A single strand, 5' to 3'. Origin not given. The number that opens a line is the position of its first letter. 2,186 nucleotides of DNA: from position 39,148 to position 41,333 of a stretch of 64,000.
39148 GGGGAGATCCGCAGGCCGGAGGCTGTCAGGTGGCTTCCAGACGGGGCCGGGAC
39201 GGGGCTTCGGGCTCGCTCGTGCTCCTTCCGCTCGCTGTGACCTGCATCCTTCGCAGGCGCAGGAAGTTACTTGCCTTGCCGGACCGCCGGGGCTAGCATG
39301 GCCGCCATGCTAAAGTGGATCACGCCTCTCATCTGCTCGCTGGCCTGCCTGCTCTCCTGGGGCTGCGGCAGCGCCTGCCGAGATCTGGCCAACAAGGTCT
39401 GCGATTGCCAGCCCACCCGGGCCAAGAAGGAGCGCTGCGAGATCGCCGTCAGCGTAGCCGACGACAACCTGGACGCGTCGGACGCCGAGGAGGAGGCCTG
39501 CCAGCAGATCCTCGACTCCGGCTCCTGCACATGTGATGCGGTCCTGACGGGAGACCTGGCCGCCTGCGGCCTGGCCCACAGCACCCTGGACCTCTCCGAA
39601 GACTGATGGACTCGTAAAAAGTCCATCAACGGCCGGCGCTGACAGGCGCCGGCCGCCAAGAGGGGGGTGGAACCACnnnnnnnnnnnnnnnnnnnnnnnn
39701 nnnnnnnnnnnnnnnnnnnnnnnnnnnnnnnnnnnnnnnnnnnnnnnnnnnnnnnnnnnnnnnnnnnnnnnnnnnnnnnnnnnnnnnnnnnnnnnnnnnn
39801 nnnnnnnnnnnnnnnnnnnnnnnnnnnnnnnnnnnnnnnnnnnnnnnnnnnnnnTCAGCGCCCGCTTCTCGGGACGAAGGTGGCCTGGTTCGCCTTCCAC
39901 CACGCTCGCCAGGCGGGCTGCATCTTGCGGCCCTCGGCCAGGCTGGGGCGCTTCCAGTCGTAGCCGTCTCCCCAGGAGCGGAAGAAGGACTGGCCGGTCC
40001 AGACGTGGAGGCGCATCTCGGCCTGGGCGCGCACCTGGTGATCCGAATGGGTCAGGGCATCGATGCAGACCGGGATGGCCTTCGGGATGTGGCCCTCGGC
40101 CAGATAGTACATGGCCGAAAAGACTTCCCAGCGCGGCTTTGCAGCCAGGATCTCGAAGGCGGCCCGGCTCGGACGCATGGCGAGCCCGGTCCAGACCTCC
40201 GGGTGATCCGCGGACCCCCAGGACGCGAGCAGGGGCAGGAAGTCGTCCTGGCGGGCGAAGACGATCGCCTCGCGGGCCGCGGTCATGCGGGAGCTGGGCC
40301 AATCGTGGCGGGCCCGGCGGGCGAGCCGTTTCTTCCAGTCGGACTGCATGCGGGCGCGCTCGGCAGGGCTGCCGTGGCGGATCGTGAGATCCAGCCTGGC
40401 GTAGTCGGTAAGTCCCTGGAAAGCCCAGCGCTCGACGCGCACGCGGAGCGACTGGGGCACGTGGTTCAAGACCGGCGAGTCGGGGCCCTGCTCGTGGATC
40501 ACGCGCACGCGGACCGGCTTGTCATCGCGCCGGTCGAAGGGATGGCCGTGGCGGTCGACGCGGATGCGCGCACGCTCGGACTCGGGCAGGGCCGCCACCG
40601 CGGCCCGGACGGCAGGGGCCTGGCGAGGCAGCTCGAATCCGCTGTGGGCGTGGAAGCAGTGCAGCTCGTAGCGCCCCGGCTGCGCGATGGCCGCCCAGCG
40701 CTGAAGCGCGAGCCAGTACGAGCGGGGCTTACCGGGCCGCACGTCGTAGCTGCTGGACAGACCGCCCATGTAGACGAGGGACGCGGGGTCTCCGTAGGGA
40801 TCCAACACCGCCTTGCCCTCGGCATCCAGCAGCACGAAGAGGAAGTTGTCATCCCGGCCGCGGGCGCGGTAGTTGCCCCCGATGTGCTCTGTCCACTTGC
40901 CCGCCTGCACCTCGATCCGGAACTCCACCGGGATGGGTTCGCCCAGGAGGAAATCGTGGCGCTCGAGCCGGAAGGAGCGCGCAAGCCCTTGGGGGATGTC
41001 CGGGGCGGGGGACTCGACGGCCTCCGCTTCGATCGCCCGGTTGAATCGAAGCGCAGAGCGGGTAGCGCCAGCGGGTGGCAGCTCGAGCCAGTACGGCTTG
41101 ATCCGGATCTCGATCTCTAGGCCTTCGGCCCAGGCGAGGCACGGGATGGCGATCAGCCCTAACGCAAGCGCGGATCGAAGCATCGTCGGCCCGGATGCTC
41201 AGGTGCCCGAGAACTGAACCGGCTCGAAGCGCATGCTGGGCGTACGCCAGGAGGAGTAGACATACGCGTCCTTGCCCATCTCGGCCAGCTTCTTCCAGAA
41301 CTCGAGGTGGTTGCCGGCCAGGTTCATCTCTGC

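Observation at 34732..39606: Tandem paralogous S1 protease-MopE-repeat-MYXO-CTERM genes with a translationally coupled small Cys-rich lipoprotein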

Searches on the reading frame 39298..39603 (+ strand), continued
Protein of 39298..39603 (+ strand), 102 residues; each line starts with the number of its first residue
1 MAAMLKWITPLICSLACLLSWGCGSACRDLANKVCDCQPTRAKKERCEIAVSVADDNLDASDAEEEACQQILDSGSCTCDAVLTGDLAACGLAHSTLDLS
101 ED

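Call 60: find_related_loci(query=A1, collection=genome_contigs, flank=6000)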
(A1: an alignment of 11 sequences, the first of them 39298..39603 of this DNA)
Query A1 (102 aa) in genome_contigs; peptide patterns used: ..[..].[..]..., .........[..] (x = any residue, [..] = any of these).
30 stretches matched a pattern; 13 encode a relative of the query (tblastn E <= 1e-3); 13 distinct loci.
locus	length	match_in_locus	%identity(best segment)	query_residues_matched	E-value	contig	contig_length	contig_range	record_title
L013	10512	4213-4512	52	4-102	8e-30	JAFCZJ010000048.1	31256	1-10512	MAG: Deltaproteobacteria bacterium isolate AB_03_Bin_195 AB_03_Bin_195_scaffold_394, whole genome shotgun sequence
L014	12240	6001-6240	59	22-101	8e-30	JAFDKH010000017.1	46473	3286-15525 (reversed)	MAG: Deltaproteobacteria bacterium isolate Meg22_46_Bin_104 Meg22_46_Bin_104_scaffold_504, whole genome shotgun sequence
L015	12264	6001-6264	53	15-102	1e-28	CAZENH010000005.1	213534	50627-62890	MAG TPA_asm: uncultured Myxococcales bacterium isolate binchicken_co150_700 genome assembly, contig: NODE_35_length_2135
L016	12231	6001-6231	64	18-94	2e-28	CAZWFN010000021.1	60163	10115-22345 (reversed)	MAG TPA_asm: uncultured Myxococcales bacterium isolate SRP332253_co1_126 genome assembly, contig: NODE_501_length_60163_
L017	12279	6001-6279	54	7-99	1e-28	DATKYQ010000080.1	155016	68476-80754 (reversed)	MAG TPA_asm: Myxococcota bacterium isolate SMAG_U14223 k141_579996, whole genome shotgun sequence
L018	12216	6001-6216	68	23-94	5e-28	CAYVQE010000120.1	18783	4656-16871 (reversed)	MAG TPA_asm: uncultured Myxococcales bacterium isolate SRP141376_co4_87 genome assembly, contig: NODE_5109_length_18783_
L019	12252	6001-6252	59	7-91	4e-28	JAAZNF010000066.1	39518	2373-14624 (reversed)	MAG: Myxococcales bacterium isolate AS27yjCOA_137 76701_AS27, whole genome shotgun sequence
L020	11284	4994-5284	54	3-99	6e-28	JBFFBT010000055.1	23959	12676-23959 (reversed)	MAG: Myxococcota bacterium isolate Mix_mud12.2021.10.11 k141_1266082_length_23959_cov_8.0000, whole genome shotgun seque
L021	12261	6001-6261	56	7-93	1e-27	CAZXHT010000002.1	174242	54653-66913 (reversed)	MAG TPA_asm: uncultured Myxococcales bacterium isolate binchicken_co100_415 genome assembly, contig: NODE_43_length_1742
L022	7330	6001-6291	52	2-94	2e-27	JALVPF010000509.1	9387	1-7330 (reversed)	MAG: Myxococcales bacterium isolate A3_metabat1_scaf2bin.099 A3_NODE_7029_length_9387_cov_2.515767, whole genome shotgun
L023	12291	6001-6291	48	2-94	3e-25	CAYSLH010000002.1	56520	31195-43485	MAG TPA_asm: uncultured Myxococcales bacterium isolate SRP163575_co1_108 genome assembly, contig: NODE_904_length_56520_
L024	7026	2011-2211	63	25-91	2e-24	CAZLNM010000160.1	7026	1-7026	MAG TPA_asm: uncultured Myxococcales bacterium isolate SRP278314_co2_58 genome assembly, contig: NODE_15302_length_7026_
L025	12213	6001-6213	38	25-94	2e-12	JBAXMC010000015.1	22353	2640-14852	MAG: Myxococcaceae bacterium isolate ELA443 MAG443_15, whole genome shotgun sequence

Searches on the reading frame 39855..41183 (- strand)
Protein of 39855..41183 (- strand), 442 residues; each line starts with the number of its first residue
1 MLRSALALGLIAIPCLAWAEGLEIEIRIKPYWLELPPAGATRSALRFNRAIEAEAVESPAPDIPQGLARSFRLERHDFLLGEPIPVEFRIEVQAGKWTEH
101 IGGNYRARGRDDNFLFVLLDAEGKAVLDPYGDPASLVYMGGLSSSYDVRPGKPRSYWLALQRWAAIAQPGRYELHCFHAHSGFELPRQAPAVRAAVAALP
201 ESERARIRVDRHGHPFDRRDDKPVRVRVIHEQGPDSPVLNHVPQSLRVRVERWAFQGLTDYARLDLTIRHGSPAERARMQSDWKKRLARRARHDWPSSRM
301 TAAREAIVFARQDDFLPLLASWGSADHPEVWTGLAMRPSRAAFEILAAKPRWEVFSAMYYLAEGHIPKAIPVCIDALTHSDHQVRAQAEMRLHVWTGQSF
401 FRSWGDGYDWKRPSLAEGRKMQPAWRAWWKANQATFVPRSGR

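Call 22: search_protein_families(library=pfam, proteins=[window:39855-41183:-], max_evalue=10)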
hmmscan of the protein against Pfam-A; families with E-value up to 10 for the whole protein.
window:39855-41183:- (442 aa): 1 family
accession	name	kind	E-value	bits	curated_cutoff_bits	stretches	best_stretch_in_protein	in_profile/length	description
PF21994.1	AGAO-like_N2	-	1.7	9.4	27.4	1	189-219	19-48/76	AGAO-like N2 domain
